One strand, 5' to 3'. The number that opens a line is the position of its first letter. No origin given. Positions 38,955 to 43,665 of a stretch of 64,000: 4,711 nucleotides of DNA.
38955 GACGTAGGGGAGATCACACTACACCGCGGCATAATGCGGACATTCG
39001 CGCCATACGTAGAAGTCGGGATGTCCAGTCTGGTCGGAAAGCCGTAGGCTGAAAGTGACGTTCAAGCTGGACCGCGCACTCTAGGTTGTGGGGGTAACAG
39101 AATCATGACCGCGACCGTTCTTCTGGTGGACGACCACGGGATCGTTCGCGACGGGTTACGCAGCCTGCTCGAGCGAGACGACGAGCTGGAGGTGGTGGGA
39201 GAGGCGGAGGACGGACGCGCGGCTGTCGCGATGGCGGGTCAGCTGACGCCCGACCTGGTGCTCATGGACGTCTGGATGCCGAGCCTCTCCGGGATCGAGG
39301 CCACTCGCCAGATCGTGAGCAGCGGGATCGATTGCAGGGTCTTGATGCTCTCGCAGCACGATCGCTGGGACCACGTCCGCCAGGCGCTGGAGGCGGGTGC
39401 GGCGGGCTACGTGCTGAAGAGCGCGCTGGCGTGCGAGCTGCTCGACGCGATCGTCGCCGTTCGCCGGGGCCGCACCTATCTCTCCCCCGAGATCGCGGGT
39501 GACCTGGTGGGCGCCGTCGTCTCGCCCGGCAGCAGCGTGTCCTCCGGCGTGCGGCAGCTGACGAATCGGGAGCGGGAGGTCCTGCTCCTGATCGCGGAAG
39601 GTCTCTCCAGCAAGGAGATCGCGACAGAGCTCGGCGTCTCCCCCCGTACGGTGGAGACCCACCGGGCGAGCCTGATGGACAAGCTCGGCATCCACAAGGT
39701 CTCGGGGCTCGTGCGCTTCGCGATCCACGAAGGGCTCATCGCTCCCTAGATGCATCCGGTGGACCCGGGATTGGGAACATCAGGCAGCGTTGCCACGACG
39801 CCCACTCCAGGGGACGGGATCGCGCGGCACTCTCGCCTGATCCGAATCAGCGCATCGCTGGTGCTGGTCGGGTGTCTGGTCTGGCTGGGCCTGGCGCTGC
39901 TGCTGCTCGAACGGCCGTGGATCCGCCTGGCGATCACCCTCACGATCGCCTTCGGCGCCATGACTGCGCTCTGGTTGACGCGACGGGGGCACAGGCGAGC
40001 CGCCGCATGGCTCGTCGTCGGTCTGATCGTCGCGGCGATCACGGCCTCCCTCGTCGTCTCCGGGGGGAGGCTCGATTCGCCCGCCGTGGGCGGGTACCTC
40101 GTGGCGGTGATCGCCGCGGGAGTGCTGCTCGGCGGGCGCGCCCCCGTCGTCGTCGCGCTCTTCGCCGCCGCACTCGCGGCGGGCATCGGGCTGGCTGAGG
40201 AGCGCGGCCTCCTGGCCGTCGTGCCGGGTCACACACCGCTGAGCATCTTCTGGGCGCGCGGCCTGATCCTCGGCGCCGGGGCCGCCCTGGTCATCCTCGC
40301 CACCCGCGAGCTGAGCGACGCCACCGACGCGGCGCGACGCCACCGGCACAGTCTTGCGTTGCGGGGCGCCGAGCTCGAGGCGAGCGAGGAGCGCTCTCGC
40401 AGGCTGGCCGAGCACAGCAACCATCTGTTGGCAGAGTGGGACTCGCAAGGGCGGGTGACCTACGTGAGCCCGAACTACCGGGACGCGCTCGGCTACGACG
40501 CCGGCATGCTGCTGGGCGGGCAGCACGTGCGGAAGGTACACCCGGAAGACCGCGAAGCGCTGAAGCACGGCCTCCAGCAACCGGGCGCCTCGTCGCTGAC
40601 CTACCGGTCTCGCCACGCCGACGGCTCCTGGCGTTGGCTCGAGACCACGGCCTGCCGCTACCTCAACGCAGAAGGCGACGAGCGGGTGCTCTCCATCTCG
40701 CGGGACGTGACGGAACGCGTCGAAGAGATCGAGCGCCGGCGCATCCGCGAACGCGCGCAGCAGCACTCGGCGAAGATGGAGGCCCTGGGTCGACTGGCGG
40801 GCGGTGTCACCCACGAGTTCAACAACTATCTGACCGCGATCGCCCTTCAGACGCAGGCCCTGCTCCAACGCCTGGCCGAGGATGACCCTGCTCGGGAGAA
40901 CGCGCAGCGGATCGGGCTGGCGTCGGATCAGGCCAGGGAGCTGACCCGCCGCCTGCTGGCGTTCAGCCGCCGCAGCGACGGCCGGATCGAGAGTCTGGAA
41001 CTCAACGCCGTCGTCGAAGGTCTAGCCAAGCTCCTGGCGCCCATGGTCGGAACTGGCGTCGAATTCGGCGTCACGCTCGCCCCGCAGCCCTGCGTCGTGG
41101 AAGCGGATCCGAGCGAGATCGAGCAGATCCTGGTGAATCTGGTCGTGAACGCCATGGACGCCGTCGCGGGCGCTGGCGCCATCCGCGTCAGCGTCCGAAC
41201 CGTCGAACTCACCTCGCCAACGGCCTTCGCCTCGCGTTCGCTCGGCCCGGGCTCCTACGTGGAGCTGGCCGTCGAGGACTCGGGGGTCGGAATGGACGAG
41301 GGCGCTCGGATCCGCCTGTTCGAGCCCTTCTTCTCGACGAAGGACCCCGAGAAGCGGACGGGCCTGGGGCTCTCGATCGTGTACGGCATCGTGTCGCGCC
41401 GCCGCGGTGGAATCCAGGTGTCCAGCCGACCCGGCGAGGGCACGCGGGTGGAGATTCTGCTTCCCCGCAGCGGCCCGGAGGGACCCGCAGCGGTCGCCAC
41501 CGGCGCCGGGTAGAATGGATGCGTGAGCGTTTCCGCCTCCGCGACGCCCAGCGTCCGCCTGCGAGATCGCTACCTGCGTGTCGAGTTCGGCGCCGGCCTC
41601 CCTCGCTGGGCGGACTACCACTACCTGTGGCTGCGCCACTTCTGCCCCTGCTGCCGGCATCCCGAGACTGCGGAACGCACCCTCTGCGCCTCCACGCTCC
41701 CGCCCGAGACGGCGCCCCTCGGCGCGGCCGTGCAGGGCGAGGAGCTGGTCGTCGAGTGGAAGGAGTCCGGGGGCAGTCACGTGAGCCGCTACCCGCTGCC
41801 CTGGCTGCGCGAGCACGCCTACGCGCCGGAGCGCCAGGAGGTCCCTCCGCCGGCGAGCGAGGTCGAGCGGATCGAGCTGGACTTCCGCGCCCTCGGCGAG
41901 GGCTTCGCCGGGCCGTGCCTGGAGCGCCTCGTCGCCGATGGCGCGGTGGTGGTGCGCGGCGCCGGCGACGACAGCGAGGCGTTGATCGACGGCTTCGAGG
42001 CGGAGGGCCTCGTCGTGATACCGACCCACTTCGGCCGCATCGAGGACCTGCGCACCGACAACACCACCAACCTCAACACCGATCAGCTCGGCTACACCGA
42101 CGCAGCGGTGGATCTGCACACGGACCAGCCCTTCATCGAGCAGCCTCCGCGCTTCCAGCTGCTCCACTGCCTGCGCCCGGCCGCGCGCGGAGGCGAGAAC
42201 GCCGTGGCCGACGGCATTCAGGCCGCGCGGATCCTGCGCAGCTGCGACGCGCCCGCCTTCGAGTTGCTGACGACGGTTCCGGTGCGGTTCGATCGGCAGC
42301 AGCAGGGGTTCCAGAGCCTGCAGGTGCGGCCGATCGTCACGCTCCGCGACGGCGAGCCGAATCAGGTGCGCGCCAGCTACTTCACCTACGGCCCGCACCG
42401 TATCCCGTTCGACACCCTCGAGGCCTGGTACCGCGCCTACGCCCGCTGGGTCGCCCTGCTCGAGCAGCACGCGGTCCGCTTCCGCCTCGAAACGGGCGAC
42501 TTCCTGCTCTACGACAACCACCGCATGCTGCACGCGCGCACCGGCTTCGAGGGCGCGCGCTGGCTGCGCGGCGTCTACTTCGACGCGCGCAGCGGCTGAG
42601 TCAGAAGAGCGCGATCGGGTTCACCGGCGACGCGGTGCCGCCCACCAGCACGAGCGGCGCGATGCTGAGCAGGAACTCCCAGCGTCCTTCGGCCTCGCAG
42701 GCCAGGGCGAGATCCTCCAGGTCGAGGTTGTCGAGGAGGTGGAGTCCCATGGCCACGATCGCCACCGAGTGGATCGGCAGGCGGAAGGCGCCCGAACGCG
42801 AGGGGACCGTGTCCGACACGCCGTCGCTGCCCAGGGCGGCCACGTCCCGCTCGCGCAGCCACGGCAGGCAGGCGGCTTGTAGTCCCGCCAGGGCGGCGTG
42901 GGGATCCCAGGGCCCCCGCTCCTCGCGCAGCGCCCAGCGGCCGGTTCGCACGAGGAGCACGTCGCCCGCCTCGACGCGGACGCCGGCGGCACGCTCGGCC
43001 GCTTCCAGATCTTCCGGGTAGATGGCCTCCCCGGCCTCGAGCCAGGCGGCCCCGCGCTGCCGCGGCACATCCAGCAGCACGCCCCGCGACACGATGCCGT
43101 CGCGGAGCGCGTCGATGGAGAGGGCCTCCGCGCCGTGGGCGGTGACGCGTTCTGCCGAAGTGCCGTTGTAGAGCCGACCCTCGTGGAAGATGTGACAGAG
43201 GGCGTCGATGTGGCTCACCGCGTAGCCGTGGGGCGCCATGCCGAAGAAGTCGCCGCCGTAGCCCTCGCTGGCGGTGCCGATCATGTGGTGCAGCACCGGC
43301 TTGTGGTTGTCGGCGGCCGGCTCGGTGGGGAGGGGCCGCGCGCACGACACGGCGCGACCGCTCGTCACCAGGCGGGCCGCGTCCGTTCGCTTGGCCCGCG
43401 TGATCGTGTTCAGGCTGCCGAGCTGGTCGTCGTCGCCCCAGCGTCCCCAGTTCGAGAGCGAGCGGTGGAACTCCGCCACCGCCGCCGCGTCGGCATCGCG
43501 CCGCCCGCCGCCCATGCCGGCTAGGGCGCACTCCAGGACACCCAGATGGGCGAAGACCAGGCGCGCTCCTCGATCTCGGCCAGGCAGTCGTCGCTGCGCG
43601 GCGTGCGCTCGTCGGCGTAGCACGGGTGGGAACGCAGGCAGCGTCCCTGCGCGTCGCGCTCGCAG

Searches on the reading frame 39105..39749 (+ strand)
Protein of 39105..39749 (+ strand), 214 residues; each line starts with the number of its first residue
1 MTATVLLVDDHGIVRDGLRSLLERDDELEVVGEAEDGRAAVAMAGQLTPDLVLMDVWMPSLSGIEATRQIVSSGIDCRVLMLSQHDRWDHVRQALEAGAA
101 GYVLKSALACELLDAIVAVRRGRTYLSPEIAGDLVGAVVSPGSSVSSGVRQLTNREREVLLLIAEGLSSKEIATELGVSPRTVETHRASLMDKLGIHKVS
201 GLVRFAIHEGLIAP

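Call 19: search_protein_families(library=pfam, proteins=[window:39105-39749:+], max_evalue=0.01)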
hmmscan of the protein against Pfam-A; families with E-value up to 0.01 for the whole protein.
window:39105-39749:+ (214 aa): 14 families
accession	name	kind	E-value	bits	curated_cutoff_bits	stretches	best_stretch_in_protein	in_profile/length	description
PF00072.30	Response_reg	-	4.4e-27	94.9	30.2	1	5-116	1-110/111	Response regulator receiver domain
PF00196.25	GerE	-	4.4e-20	71.5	23.5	1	151-206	2-57/57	Bacterial regulatory proteins, luxR family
PF08281.18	Sigma70_r4_2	-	4.3e-11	42.7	25.7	1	150-187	9-47/54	Sigma-70, region 4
PF13384.12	HTH_23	-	4e-06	26.9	24.6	1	158-184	9-35/50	Homeodomain-like domain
PF13936.12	HTH_38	-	4.6e-06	26.7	27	1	150-185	3-39/44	Helix-turn-helix domain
PF13551.12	HTH_29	-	5.9e-05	23.5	28.1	1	158-187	3-33/64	Winged helix-turn helix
PF04545.22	Sigma70_r4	-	0.00047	20.1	24.1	1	151-185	4-39/50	Sigma-70, region 4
PF13518.12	HTH_28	-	0.00051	20.5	25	1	158-185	4-31/52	Helix-turn-helix domain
PF08279.18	HTH_11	-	0.00061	20.1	25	1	161-190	9-39/55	HTH domain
PF07638.17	Sigma70_ECF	-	0.0008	19.8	21.1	1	155-185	140-170/185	ECF sigma factor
PF21476.4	PF0610-like_N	-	0.0013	19.4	33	1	153-186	1-34/50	PF0610-like, N-terminal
PF02796.21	HTH_7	-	0.0044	17.6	23.8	0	156-183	9-38/45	Helix-turn-helix domain of resolvase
PF13412.12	HTH_24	-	0.0059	16.6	21.9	0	157-192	6-43/48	Winged helix-turn-helix DNA-binding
PF14493.12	HTH_40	-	0.0075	17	27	0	160-191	6-37/89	Helix-turn-helix domain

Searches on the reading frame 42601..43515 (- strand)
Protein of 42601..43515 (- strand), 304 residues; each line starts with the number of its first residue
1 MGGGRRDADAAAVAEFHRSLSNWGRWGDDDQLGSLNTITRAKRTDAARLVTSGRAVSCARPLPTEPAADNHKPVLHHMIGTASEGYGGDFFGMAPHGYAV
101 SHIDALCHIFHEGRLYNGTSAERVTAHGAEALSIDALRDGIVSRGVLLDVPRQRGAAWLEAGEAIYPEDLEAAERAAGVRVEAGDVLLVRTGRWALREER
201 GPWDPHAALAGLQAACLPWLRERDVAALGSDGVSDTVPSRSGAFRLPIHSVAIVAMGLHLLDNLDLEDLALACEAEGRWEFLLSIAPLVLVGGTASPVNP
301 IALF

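Call 19: search_protein_families(library=pfam, proteins=[window:42601-43515:-], max_evalue=0.01)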
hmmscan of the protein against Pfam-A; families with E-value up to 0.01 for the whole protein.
window:42601-43515:- (304 aa): 1 family
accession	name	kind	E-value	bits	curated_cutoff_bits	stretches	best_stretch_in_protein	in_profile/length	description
PF04199.19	Cyclase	-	1.3e-17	64.8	23.1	1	93-234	24-139/142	Putative cyclase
